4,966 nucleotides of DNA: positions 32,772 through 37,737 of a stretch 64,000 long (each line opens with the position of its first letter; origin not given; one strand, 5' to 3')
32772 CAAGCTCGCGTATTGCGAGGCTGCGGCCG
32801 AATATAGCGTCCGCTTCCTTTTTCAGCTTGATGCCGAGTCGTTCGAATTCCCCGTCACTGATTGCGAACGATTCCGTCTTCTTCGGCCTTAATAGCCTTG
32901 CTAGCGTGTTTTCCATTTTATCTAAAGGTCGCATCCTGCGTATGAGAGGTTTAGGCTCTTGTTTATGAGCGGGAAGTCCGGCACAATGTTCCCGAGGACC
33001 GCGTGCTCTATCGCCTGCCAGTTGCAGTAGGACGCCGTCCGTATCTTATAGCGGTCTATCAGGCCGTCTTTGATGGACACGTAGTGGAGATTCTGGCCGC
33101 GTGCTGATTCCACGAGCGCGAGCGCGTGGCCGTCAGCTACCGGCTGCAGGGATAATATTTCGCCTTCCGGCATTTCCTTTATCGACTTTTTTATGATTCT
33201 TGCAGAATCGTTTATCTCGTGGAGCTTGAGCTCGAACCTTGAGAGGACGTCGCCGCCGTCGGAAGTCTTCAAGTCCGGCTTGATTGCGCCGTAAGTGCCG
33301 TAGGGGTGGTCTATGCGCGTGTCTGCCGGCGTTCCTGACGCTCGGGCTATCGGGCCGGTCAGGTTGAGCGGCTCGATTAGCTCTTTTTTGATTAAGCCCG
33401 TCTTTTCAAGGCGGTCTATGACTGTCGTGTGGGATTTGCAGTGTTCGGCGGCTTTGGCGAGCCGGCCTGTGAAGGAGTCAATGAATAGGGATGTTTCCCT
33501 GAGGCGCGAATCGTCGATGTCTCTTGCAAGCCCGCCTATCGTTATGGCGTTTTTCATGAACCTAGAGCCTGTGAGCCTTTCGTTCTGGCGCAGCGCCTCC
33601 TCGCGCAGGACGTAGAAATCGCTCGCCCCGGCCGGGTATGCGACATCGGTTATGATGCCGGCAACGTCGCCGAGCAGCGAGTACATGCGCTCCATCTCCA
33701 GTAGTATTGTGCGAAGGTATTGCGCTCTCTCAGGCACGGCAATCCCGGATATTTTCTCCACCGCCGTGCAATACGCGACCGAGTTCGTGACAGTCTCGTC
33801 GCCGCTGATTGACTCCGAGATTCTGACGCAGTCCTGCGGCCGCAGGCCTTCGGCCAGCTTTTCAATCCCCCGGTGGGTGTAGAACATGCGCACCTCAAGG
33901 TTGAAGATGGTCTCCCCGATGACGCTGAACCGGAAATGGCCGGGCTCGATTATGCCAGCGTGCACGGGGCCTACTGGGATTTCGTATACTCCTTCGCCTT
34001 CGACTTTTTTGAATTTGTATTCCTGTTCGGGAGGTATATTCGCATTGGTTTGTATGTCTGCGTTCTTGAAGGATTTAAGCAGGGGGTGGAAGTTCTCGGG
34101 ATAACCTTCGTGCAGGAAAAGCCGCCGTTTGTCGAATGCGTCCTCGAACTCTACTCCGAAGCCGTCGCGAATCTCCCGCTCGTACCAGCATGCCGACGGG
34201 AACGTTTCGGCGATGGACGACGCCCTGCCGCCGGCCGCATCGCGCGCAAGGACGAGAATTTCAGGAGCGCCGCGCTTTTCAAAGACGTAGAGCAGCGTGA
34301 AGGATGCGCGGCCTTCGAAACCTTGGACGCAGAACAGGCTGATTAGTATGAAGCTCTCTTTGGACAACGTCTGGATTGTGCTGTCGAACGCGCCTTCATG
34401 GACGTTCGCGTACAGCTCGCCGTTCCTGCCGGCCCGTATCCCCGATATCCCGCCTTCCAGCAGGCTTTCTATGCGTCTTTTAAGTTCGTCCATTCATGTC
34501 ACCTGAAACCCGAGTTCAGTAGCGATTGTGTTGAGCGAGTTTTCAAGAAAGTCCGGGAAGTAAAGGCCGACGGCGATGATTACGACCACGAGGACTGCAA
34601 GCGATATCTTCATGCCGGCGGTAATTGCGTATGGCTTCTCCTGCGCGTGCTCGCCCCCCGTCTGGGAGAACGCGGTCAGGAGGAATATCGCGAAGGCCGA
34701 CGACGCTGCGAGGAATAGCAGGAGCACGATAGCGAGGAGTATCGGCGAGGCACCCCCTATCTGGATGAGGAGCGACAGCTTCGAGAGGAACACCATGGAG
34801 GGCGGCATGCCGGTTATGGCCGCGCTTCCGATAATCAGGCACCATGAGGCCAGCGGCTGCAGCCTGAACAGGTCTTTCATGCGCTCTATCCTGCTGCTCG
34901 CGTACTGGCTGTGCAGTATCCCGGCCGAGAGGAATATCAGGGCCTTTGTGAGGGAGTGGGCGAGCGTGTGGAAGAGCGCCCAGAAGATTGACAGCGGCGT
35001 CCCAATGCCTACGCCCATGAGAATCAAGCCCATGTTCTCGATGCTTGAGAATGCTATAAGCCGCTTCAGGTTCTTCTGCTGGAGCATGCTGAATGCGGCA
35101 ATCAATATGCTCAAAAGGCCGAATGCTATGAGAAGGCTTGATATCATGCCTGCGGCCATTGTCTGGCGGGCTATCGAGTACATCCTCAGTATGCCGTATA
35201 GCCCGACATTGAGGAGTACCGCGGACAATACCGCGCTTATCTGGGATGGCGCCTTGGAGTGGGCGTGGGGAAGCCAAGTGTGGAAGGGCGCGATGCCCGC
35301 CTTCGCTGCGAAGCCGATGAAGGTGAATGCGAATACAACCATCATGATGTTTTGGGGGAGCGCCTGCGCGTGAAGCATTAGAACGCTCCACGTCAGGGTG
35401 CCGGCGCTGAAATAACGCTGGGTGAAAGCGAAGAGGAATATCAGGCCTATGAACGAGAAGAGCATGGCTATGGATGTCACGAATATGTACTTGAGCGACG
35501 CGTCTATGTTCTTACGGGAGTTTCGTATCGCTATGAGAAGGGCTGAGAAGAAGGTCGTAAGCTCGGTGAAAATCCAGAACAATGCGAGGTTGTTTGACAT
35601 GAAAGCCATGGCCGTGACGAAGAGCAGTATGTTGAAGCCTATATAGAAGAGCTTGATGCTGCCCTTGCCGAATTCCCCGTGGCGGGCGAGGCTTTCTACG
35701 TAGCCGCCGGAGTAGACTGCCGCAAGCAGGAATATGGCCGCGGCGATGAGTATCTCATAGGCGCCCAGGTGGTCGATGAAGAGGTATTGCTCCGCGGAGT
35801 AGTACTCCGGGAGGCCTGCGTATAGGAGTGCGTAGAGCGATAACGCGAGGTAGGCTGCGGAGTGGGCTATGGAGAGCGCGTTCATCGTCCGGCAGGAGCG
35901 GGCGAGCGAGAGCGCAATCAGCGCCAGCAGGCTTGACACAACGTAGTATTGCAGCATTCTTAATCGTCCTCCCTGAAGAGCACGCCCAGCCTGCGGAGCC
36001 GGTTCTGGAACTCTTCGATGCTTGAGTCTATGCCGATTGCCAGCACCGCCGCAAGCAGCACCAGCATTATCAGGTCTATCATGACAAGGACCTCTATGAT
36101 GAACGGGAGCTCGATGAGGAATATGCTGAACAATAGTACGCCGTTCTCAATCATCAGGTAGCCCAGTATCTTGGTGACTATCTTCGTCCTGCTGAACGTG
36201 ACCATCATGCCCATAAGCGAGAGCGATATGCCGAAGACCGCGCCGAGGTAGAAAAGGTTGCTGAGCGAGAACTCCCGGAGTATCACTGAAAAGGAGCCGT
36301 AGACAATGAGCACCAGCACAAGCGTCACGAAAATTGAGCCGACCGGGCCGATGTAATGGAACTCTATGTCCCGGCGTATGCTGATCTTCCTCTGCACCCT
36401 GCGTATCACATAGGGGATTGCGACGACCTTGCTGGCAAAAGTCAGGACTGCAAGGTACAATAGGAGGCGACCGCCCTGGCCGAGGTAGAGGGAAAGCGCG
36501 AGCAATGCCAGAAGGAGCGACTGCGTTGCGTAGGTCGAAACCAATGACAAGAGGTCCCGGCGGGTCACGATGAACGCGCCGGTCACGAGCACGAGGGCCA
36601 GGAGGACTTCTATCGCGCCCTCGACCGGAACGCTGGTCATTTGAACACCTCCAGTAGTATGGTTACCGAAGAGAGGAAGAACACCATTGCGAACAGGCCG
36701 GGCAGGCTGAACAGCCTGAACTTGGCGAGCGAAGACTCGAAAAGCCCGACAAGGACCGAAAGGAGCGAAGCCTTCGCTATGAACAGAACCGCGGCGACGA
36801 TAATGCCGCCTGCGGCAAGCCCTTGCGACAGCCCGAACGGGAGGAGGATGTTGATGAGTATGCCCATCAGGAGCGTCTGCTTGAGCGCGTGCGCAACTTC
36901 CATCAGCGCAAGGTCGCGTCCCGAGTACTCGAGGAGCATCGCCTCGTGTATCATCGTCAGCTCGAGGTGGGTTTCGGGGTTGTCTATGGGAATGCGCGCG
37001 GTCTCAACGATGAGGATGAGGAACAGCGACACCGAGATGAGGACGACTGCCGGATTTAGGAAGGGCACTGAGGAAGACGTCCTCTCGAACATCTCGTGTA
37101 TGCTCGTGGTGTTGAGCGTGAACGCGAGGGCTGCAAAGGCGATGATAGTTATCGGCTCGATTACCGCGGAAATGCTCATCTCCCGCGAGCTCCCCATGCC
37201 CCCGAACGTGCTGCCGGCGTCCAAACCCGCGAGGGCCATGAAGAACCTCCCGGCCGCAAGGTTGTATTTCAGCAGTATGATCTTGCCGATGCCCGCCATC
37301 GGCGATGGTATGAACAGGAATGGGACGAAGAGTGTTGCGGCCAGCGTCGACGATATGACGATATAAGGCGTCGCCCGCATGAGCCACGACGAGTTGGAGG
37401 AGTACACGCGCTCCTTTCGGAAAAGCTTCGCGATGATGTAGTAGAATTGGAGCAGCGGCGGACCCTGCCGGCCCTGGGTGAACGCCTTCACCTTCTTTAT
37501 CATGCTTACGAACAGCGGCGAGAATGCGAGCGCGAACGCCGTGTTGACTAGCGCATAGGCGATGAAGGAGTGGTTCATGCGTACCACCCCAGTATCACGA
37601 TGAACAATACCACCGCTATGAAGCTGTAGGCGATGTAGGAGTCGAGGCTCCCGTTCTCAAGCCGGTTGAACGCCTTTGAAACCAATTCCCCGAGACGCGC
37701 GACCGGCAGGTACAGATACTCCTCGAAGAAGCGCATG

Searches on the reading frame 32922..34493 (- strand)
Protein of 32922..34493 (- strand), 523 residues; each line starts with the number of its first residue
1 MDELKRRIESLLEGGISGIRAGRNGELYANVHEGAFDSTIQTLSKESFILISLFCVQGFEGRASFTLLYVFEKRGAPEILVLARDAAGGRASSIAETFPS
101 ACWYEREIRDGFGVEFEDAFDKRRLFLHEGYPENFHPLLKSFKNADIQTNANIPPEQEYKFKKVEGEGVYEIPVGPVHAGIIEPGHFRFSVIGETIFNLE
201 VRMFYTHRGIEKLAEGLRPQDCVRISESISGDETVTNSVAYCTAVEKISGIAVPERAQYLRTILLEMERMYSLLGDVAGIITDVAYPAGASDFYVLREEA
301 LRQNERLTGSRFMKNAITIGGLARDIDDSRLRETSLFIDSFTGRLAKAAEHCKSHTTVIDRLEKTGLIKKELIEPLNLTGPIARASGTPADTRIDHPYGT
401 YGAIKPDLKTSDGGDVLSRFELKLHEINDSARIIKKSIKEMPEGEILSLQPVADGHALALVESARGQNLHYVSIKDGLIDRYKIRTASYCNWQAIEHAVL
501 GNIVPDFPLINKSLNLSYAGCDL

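Call 50: search_protein_families(library=pfam, proteins=[window:32922-34493:-], max_evalue=0.001)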
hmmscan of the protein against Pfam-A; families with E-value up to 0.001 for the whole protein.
window:32922-34493:- (523 aa): 3 families
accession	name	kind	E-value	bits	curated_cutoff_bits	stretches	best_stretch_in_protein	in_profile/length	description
PF00346.24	Complex1_49kDa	-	5.7e-43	147.4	24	2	296-448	14-166/271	Respiratory-chain NADH dehydrogenase, 49 Kd subunit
PF00329.25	Complex1_30kDa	-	4.3e-16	60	22.5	1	32-144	4-120/124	Respiratory-chain NADH dehydrogenase, 30 Kd subunit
PF00374.24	NiFeSe_Hases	-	2.1e-09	37.3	25.8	1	208-270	1-63/508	Nickel-dependent hydrogenase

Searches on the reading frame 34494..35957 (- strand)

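Call 50: search_protein_families(library=pfam, proteins=[window:34494-35957:-], max_evalue=0.001)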
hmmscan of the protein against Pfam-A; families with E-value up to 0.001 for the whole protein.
window:34494-35957:- (487 aa): 1 family
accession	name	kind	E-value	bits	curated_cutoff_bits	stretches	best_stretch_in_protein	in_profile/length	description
PF00361.26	Proton_antipo_M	-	5.9e-52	177.1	21.5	1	121-411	1-286/294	NADH:quinone oxidoreductase/Mrp antiporter, TM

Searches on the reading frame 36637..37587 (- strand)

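Call 50: search_protein_families(library=pfam, proteins=[window:36637-37587:-], max_evalue=0.001)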
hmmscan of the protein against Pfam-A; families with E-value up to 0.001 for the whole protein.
window:36637-37587:- (316 aa): 1 family
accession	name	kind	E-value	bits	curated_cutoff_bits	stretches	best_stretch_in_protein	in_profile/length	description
PF00146.26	NADHdh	-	6.2e-35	121.4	27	1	13-311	5-294/298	NADH dehydrogenase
